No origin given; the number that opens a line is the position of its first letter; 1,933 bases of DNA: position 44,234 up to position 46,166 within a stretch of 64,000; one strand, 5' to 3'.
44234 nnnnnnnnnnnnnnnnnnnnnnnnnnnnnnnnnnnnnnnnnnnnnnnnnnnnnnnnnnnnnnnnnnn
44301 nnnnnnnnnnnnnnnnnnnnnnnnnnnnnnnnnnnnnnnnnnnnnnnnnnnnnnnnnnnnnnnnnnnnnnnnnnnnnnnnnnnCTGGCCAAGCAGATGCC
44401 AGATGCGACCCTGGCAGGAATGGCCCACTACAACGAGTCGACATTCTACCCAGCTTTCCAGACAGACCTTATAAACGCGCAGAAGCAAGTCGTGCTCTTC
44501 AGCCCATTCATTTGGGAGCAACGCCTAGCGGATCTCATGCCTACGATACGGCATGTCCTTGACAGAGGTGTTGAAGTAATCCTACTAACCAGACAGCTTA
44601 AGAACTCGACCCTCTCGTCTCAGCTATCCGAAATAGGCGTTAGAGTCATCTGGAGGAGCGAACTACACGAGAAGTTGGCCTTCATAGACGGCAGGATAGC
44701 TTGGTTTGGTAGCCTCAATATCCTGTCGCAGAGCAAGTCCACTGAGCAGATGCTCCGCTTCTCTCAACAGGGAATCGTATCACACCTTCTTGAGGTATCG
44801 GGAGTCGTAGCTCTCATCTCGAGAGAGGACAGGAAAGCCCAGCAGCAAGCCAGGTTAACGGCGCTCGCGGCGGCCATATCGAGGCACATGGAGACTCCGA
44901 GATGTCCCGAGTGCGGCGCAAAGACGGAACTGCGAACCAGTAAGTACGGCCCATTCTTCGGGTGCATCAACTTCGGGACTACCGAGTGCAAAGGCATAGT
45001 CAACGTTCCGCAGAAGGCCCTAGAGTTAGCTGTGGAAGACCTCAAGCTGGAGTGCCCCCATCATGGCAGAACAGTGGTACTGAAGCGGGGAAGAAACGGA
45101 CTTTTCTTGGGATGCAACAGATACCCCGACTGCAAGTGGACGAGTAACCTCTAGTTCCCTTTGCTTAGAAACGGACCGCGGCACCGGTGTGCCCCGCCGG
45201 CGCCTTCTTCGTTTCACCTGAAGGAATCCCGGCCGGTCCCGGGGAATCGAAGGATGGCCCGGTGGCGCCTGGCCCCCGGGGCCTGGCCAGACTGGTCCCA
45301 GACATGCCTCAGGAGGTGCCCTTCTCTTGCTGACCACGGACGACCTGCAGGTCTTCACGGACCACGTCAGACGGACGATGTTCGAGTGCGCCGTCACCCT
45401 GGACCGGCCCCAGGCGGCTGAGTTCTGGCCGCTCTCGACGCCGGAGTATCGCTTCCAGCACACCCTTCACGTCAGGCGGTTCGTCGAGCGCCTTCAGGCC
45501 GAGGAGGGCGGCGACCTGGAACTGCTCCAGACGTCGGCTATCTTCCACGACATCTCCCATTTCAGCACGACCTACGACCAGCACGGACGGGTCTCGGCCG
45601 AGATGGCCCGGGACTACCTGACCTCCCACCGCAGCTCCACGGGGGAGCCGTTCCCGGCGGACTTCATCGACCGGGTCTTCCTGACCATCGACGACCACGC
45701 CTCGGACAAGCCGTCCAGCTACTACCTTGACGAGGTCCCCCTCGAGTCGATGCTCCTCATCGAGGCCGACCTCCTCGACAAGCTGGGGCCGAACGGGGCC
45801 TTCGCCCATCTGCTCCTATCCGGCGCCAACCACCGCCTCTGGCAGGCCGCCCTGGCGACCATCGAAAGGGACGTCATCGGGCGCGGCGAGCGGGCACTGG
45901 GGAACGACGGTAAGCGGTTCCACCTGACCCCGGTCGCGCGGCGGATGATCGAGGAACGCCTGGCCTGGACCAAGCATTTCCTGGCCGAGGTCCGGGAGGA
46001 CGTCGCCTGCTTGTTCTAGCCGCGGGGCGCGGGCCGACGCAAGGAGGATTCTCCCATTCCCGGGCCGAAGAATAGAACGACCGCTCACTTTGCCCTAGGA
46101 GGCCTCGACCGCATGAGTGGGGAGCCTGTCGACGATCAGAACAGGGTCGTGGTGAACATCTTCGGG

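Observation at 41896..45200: Low-GC single-gene island with a helicase, PLD nuclease and zinc-ribbon fusion: a candidate anti-phage defence system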

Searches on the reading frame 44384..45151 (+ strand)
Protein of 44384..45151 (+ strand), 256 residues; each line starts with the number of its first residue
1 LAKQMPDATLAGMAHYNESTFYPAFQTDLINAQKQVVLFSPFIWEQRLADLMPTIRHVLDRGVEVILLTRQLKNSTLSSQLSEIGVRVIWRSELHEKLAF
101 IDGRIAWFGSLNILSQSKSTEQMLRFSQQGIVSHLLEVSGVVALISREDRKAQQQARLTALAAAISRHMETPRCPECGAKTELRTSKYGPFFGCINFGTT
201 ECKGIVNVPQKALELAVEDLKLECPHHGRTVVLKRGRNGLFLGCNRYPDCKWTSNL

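Call 52: search_solved_structures(query=window:44384-45151:+, max_evalue=1, show_alignments=2)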
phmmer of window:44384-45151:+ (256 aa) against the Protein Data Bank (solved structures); distinct sequences matched with E-value up to 1: 5.
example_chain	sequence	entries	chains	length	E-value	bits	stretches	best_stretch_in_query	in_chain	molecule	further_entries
4rul_A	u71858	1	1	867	7.6e-06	29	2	173-252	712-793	DNA topoisomerase 1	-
9gda_F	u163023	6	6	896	8.4e-06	28.9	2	173-252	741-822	DNA topoisomerase 1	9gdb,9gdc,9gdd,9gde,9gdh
4cgy_A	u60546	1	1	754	0.14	15.1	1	172-219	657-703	DNA TOPOISOMERASE 3-ALPHA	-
4cht_A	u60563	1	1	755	0.14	15.1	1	172-219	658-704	DNA TOPOISOMERASE 3-ALPHA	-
7e0m_A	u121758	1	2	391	0.63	12.9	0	93-113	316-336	Phospholipase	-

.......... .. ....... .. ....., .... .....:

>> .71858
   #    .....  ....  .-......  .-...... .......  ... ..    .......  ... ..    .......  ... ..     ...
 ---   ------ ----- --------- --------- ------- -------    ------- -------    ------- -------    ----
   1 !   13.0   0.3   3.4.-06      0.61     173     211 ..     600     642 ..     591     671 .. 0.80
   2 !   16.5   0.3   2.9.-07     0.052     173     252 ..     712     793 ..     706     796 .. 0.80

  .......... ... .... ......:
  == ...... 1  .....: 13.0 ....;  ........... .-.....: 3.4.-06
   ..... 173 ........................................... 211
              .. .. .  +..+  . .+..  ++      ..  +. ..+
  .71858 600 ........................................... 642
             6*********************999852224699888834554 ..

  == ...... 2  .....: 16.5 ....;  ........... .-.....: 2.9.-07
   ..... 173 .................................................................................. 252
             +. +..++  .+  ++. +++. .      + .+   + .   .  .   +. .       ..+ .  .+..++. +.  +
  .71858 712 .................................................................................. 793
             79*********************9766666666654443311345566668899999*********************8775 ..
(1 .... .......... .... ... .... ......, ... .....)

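Call 80: predict_structure(alignment_id=A5)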
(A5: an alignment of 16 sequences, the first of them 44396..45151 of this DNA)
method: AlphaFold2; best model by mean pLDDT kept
length: 252 residues; sequences in the alignment: 16
mean_pLDDT: 88.5   pTM: 0.71
mean pLDDT of the five models: 88.5, 87.7, 87.3, 87.2, 86.1
residues with pLDDT >= 90: 140; 70-90: 96; 50-70: 16; < 50: 0
segments of 3 or more residues with pLDDT < 50: none
pLDDT, mean of each block of 10 residues (from residue 1): 71 92 96 92 90 96 83 82 90 93 91 76 91 89 87 89 93 92 89 80 92 92 91 89 91 78
secondary structure, 60 per line:
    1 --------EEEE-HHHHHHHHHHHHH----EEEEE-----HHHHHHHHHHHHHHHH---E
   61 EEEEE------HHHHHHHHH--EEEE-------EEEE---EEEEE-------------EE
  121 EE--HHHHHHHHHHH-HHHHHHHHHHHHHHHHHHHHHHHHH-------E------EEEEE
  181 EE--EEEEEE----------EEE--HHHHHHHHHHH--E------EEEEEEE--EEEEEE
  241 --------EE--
elements in order: E9-12 H14-26 E31-35 H41-56 E60-65 H72-80 E83-86 E94-97 E101-105 E119-122 H125-135 H137-161 E176-182 E185-190 E201-203 H206-216 E226-232 E235-240

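Call 83: fold_search(model_id=the predicted structure, library=pdb)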
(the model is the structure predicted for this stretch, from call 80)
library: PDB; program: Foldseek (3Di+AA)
matches with E <= 10: 1150; with E <= 0.001: 111
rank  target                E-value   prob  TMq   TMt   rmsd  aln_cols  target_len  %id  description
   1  4ggk                  5.2e-08  1.00  0.39  0.58   2.4       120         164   23  Crystal structure of Zucchini from mouse (mZuc / PLD6 / MitoPLD) bound to tungstate (released 2012-10-10)
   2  1byr                  7.9e-08  1.00  0.41  0.65   3.2       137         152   16  CRYSTAL STRUCTURE OF A PHOSPHOLIPASE D FAMILY MEMBER, NUC FROM SALMONELLA TYPHIMURIUM (released 1999-10-19)
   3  4ggj                  8.4e-08  1.00  0.41  0.60   2.6       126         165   22  Crystal structure of Zucchini from mouse (mZuc / PLD6 / MitoPLD) (released 2012-10-10)
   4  6ehi_B                9.5e-08  1.00  0.41  0.63   4.1       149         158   16  NucT from Helicobacter pylori (released 2018-01-17)
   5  6ehi_D                1.3e-07  1.00  0.42  0.64   3.7       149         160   16  NucT from Helicobacter pylori (released 2018-01-17)
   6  7e0m_A                1.5e-07  1.00  0.43  0.29  19.8       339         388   14  Crystal structure of phospholipase D (released 2021-12-22)
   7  7e0m_B                1.6e-07  1.00  0.43  0.30  16.9       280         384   16  Crystal structure of phospholipase D (released 2021-12-22)
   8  6ehi_A                2.0e-07  1.00  0.41  0.63   4.2       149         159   15  NucT from Helicobacter pylori (released 2018-01-17)
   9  5bqt_A                3.4e-07  1.00  0.40  0.39   5.2       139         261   16  Structure of TrmBL2, an archaeal chromatin protein, shows a novel mode of DNA binding. (released 2015-09-02)
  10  4gel_B                5.9e-07  1.00  0.40  0.49   3.5       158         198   20  Crystal structure of Zucchini (released 2012-10-17)
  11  5bpd_D                6.2e-07  1.00  0.37  0.36   7.8       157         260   13  Structure of TrmBL2, an archaeal chromatin protein, shows a novel mode of DNA binding. (released 2015-09-02)
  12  5box_A                7.1e-07  1.00  0.39  0.37   4.6       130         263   15  Structure of TrmBL2, an archaeal chromatin protein, shows a novel mode of DNA binding. (released 2015-09-02)
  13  4gel_A                1.0e-06  1.00  0.39  0.51   3.5       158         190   20  Crystal structure of Zucchini (released 2012-10-17)
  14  5bpi_C                1.1e-06  1.00  0.37  0.36   6.3       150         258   14  Structure of TrmBL2, an archaeal chromatin protein, shows a novel mode of DNA binding. (released 2015-09-02)
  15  9vbg_A                1.4e-06  1.00  0.41  0.25   2.6       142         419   15  Cryo-EM structure of human PLD3 apo form (released 2025-12-24)
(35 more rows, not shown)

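Call 84: search_protein_representatives(protein=window:44396-45151:+)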
Query: 252 residues. Proteins with E-value up to 0.001 (for the whole library): 2943; up to 1e-10: 786; up to 1e-30: 27. The best 150 are listed.
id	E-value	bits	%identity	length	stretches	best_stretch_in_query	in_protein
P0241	1.7e-74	267.0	51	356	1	8-251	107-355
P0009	2.3e-74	266.5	51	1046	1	8-250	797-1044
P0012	1.1e-66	241.3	48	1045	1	8-250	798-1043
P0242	2.1e-64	233.9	50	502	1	10-250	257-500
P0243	2.4e-62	227.1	46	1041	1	9-250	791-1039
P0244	4.7e-62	226.2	47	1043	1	11-251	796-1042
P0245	2.9e-59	217.1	50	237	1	24-249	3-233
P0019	4.1e-59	216.6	46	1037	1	6-244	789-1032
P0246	7.1e-58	212.5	46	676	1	7-250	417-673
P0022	3.8e-56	206.9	43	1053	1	2-247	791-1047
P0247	7.4e-54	199.4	54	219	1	89-250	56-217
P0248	7.2e-49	183.0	42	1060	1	12-251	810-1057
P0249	3.9e-47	177.4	39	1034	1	12-251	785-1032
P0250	2.0e-46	175.0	40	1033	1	10-252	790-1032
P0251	3.7e-44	167.6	35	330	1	12-250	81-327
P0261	2.7e-31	125.5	37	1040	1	9-252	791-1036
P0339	1.6e-20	90.2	35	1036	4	169-249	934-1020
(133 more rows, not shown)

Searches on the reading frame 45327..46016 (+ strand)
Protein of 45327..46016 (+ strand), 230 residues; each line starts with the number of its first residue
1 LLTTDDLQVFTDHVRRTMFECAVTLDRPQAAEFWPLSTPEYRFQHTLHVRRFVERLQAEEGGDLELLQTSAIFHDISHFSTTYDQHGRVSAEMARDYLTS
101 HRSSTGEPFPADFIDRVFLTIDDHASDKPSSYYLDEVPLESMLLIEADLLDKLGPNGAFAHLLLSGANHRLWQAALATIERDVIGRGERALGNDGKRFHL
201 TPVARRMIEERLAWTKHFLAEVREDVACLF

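Call 9: search_protein_families(library=pfam, proteins=[window:45327-46016:+], max_evalue=0.00001)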
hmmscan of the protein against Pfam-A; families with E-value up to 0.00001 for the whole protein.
window:45327-46016:+ (230 aa): 1 family
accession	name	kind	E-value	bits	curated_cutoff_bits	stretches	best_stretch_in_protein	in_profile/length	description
PF01966.28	HD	-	8.5e-11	42.6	22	1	42-151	1-114/116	HD domain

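Call 85: search_protein_families(library=padloc, proteins=[window:45327-46016:+], max_evalue=0.000001)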
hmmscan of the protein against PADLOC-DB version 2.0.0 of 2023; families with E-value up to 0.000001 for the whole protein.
window:45327-46016:+ (230 aa): 0 families
